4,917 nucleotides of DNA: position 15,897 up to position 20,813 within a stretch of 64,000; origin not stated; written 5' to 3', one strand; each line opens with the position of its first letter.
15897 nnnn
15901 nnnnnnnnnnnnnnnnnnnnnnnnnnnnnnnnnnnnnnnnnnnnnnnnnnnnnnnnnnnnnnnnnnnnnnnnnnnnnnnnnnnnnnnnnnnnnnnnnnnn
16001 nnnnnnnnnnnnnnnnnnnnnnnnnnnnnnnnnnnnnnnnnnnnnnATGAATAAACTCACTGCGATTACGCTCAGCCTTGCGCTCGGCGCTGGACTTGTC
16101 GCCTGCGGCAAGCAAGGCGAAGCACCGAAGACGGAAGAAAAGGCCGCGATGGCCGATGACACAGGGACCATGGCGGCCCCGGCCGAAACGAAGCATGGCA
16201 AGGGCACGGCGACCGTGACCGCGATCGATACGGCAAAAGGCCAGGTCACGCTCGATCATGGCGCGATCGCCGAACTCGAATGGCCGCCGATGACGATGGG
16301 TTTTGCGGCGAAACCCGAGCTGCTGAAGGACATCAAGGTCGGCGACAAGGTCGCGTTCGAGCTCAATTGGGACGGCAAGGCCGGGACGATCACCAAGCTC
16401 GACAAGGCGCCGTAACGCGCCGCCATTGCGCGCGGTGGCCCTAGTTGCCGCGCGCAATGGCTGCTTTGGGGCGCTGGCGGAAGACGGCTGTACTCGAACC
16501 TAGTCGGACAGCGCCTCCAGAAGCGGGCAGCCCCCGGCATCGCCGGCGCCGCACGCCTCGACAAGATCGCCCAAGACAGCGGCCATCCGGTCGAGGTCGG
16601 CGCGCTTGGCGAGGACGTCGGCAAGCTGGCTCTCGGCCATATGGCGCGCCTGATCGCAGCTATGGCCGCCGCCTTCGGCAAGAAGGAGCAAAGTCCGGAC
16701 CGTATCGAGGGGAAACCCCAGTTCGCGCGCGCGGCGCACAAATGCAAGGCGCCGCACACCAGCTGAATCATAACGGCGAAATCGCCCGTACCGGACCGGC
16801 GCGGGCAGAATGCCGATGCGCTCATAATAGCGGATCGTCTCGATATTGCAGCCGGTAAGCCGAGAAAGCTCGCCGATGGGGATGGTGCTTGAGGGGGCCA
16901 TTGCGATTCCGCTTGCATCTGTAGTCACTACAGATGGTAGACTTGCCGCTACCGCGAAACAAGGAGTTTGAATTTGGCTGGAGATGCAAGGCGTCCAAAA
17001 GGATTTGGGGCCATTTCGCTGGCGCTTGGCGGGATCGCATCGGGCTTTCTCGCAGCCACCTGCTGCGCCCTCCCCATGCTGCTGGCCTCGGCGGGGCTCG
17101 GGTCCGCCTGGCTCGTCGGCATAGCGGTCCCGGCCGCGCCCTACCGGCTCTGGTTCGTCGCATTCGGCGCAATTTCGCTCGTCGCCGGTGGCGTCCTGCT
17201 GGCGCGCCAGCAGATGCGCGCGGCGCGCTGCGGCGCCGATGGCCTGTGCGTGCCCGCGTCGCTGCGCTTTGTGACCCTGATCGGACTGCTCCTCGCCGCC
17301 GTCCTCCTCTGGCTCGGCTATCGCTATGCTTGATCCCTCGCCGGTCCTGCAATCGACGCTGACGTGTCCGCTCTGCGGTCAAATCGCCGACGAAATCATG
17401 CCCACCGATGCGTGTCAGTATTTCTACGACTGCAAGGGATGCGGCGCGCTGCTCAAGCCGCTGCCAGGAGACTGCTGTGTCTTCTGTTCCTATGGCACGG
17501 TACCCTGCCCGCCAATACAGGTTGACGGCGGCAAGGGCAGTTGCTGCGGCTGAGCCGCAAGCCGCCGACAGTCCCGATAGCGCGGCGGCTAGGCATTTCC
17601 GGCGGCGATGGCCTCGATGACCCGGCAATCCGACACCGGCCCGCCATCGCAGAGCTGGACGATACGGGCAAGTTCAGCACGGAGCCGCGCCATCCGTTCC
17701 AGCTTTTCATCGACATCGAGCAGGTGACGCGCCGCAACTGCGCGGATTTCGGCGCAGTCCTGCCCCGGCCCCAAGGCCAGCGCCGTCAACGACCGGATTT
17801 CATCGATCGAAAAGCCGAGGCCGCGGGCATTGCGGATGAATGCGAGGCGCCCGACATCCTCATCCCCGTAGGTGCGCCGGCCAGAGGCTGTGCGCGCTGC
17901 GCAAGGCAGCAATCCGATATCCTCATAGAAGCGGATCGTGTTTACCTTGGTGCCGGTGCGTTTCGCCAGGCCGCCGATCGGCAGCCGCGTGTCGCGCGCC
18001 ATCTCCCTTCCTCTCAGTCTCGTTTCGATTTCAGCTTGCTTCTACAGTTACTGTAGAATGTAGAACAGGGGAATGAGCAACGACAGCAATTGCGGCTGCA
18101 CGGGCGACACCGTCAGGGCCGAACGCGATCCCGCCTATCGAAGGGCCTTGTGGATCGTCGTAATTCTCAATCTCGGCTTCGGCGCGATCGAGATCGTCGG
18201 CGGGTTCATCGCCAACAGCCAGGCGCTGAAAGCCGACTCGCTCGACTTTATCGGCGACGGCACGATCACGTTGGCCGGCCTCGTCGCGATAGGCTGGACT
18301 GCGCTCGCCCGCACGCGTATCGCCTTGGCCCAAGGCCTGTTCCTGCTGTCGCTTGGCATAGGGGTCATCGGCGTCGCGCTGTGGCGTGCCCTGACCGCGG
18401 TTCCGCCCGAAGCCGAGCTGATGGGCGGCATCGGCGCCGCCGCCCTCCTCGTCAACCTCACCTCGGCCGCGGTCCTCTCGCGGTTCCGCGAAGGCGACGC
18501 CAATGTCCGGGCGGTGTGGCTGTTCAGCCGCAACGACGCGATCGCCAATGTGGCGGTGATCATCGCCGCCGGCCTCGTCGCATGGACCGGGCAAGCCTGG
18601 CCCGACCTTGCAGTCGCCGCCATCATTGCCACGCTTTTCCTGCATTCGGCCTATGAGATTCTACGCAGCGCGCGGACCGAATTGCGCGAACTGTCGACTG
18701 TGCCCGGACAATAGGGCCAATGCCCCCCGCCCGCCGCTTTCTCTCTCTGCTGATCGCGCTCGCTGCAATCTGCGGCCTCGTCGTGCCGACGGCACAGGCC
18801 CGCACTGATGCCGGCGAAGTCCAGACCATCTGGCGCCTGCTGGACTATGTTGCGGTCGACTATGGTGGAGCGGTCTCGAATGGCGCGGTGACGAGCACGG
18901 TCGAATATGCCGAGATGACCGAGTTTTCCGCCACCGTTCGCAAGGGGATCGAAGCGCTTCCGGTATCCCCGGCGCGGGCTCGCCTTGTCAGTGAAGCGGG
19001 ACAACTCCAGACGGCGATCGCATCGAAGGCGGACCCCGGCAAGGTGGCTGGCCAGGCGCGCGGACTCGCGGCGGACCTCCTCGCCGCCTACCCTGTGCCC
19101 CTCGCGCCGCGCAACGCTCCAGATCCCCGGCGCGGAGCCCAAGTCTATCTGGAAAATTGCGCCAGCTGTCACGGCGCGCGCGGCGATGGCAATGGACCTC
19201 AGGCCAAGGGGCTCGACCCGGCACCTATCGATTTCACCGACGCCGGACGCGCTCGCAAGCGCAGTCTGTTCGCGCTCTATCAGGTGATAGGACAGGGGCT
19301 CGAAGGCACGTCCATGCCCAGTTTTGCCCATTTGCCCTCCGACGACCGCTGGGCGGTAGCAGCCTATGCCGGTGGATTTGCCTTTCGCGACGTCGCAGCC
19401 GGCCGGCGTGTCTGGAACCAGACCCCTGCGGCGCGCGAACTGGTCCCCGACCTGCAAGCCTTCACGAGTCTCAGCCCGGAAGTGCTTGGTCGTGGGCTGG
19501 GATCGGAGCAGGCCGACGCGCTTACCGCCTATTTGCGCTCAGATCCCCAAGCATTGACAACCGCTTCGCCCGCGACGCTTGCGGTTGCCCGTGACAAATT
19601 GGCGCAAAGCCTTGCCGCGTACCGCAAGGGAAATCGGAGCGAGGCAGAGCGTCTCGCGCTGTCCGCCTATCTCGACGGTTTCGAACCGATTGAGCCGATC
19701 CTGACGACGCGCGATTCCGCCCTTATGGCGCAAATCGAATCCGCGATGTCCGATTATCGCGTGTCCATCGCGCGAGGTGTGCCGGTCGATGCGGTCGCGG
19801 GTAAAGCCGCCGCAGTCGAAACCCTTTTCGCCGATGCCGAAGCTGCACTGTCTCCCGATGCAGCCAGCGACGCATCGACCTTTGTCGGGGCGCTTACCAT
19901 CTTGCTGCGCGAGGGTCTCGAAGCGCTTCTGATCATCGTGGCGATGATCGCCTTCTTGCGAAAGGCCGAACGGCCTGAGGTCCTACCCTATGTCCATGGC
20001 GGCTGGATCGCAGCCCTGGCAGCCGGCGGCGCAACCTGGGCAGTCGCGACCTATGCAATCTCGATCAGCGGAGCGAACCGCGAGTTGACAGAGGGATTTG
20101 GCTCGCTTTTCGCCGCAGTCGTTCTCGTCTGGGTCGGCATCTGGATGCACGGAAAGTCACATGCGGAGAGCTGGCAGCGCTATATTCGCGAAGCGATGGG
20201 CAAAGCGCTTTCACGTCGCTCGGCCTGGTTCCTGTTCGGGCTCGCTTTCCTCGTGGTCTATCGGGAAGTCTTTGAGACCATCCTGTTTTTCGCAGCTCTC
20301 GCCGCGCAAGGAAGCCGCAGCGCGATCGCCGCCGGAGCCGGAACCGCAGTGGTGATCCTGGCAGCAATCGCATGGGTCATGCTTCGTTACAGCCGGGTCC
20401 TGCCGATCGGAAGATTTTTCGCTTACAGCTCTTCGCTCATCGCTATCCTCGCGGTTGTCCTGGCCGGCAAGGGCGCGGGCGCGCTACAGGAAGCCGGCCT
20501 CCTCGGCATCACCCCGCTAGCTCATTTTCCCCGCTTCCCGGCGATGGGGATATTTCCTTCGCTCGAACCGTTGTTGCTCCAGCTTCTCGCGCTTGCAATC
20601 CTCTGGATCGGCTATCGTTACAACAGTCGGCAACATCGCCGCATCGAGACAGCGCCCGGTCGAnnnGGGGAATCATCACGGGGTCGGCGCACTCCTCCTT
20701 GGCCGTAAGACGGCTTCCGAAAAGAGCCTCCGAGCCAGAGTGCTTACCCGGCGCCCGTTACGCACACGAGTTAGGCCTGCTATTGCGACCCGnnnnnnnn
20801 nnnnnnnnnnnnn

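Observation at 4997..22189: Two paralogous AraC + SAM-methyltransferase cassettes embedded in different metal operons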

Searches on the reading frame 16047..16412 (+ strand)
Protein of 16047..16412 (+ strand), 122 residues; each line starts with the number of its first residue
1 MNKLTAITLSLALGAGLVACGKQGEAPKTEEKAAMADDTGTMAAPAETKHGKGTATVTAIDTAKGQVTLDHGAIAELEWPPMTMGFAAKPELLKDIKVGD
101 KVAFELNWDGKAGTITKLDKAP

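Call 11: search_protein_families(library=pfam, proteins=[window:16047-16412:+], max_evalue=0.001)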
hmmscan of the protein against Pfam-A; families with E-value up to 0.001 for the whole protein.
window:16047-16412:+ (122 aa): 1 family
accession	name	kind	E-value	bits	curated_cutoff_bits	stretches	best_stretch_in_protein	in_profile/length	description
PF11604.15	CusF_Ec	-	2e-24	85.6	27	1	52-120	3-72/72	Copper binding periplasmic protein CusF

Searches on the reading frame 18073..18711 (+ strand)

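Call 12: search_protein_families(library=pfam, proteins=[window:18073-18711:+], max_evalue=0.001)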
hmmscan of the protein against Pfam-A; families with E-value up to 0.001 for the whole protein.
window:18073-18711:+ (213 aa): 1 family
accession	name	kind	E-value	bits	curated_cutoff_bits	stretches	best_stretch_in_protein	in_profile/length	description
PF01545.26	Cation_efflux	-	1.1e-15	58.4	26.6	1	26-204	1-197/198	Cation efflux family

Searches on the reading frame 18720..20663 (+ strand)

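Call 12: search_protein_families(library=pfam, proteins=[window:18720-20663:+], max_evalue=0.001)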
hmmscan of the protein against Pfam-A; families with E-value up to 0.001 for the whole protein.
window:18720-20663:+ (648 aa): 3 families
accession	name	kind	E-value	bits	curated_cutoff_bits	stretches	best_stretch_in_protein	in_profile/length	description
PF03239.20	FTR1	-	2.8e-24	86.3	25.3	2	381-503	117-236/284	Iron permease FTR1 family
PF13442.11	Cytochrome_CBB3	-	2.5e-12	47.4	27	1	135-216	2-67/68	Cytochrome C oxidase, cbb3-type, subunit III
PF00034.26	Cytochrom_C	-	2.6e-12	48.3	21.3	1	138-216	3-85/90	Cytochrome c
